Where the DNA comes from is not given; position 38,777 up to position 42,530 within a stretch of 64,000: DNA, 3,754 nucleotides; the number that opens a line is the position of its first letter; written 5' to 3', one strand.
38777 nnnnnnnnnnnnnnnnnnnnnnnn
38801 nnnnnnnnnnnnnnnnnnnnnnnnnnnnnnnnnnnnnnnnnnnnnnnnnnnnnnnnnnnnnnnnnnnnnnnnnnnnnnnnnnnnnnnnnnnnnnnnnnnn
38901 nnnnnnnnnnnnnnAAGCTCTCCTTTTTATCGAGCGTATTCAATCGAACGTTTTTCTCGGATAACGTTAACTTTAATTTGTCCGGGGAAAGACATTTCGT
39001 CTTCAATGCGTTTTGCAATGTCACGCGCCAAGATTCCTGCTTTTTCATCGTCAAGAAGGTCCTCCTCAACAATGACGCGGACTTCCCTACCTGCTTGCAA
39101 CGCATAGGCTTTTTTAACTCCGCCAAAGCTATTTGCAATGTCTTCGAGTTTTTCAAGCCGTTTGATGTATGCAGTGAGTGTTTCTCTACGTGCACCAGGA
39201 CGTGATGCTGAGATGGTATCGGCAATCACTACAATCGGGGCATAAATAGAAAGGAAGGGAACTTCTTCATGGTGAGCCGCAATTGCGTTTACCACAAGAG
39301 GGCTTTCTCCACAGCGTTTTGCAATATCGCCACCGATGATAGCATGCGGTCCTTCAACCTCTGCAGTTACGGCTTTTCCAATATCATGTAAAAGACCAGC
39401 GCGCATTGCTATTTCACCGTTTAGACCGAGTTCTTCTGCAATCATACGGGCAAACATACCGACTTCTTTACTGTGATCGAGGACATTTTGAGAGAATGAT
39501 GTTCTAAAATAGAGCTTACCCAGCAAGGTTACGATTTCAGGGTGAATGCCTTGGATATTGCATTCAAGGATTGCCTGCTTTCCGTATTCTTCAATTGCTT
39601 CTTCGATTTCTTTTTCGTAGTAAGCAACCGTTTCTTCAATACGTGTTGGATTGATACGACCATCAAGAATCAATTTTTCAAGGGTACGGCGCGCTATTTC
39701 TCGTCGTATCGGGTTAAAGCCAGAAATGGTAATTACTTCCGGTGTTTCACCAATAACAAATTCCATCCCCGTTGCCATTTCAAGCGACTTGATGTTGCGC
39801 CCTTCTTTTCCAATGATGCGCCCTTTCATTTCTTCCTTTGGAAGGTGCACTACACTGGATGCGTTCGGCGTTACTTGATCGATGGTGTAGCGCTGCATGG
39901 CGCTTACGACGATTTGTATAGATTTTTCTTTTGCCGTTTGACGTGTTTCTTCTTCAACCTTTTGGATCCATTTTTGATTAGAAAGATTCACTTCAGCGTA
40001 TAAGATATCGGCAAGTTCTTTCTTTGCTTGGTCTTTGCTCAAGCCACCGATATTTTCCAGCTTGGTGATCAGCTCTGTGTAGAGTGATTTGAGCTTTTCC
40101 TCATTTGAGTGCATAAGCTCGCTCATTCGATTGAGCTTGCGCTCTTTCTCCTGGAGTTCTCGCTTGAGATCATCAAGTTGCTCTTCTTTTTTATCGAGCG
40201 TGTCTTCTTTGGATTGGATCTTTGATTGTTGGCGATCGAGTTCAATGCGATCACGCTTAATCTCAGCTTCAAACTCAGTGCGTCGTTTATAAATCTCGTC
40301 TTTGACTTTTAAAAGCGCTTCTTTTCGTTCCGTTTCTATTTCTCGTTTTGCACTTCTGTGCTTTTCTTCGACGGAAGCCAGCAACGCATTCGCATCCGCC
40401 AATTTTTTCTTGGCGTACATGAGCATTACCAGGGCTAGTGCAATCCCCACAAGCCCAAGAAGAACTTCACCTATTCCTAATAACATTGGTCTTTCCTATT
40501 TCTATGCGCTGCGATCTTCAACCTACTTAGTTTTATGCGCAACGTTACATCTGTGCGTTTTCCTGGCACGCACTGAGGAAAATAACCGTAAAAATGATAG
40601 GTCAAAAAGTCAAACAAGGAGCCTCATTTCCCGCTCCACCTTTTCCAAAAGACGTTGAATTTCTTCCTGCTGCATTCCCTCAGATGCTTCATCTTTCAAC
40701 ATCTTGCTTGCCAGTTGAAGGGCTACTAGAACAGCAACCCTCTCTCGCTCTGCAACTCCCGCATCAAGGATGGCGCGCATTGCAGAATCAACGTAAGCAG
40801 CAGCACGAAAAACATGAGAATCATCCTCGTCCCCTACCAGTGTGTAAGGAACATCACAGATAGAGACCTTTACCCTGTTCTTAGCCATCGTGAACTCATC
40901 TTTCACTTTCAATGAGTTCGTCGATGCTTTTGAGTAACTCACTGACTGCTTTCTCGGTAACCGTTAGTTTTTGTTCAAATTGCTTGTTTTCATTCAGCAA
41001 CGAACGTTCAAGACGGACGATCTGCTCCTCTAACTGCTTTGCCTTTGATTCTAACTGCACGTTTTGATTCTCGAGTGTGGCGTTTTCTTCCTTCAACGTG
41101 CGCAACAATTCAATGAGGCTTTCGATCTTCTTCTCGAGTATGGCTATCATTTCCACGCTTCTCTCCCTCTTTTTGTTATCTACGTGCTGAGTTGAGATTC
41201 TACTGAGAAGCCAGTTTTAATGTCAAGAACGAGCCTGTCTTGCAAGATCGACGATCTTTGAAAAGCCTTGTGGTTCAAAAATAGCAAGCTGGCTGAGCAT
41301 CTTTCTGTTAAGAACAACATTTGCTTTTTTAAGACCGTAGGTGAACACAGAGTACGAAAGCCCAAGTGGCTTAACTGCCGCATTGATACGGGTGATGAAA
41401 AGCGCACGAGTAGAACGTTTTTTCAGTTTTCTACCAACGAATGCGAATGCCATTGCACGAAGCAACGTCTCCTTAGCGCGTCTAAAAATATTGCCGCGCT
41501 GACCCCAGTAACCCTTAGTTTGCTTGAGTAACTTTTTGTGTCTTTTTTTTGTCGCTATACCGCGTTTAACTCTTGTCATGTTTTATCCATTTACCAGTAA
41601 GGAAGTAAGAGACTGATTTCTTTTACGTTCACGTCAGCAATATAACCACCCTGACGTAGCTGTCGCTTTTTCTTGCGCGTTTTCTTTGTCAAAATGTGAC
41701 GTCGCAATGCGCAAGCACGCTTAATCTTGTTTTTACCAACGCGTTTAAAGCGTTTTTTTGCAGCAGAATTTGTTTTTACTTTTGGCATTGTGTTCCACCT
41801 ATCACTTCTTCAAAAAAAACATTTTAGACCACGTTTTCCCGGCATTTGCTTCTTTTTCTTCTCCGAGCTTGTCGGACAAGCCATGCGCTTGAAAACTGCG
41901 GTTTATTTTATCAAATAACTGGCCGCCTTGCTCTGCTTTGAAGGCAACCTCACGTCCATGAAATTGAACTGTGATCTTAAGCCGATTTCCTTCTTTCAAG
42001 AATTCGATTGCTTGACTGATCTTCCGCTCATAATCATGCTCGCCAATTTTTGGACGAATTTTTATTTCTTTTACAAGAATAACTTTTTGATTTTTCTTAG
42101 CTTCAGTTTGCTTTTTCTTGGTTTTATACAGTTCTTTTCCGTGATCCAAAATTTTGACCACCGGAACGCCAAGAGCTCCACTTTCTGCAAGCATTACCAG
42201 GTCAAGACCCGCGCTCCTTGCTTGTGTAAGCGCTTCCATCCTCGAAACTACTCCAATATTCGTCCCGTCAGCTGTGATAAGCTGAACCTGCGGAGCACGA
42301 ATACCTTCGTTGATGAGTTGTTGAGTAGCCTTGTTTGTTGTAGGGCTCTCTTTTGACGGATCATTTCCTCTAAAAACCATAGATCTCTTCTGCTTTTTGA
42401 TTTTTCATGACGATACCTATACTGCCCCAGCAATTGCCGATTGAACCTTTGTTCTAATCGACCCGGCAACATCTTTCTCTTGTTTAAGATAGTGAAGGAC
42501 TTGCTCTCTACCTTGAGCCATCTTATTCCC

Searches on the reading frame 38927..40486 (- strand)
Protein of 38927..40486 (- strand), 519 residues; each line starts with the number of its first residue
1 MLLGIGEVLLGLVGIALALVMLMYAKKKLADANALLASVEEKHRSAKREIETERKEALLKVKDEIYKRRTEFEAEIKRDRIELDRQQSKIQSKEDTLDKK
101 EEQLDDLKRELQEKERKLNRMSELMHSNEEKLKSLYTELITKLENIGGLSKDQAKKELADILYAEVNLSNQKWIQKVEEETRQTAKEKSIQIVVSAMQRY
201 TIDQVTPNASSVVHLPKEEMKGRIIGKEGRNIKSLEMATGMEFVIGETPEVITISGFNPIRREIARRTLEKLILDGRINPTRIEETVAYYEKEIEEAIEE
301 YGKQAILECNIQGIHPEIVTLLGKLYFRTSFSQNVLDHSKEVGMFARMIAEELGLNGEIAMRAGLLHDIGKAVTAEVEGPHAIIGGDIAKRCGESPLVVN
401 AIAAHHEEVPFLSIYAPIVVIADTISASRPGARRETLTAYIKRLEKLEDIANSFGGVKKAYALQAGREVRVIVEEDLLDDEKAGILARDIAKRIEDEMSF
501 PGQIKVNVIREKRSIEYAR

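Call 27: search_protein_families(library=pfam, proteins=[window:38927-40486:-], max_evalue=0.01)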
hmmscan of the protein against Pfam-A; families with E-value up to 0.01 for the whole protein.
window:38927-40486:- (519 aa): 6 families
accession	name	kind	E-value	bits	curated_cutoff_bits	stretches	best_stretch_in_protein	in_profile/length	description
PF12072.13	RNase_Y_N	-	4.4e-33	114.8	32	1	9-203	4-200/201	RNase Y N-terminal region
PF01966.28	HD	-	3.7e-17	63.1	22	1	335-427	1-115/116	HD domain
PF00013.35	KH_1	-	2.7e-08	33.9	21.5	1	213-270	4-65/66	KH domain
PF08668.18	HDOD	-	1.4e-07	31.6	22.9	1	334-379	94-140/196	HDOD domain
PF07650.23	KH_2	-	0.0011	19.2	22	1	209-248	24-63/78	KH domain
PF13083.13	KH_KhpA-B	-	0.0018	18.6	32.1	1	213-236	33-55/73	KhpA/KhpB, KH domain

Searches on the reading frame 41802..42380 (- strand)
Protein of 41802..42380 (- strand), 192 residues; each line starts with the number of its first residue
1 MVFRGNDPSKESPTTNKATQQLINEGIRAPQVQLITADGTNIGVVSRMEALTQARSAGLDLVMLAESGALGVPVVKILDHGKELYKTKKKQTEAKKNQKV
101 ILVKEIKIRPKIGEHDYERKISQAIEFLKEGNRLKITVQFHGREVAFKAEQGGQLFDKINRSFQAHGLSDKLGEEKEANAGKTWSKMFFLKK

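Call 20: search_protein_families(library=pfam, proteins=[window:41802-42380:-], max_evalue=0.01)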
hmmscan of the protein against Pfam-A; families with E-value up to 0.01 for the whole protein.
window:41802-42380:- (192 aa): 2 families
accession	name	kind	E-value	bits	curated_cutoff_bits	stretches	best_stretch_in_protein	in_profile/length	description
PF05198.21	IF3_N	-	1.1e-21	77.2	26.9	1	23-94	1-70/70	Translation initiation factor IF-3, N-terminal domain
PF00707.27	IF3_C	-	5.6e-19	68.3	34.8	1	103-168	3-67/86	Translation initiation factor IF-3, C-terminal domain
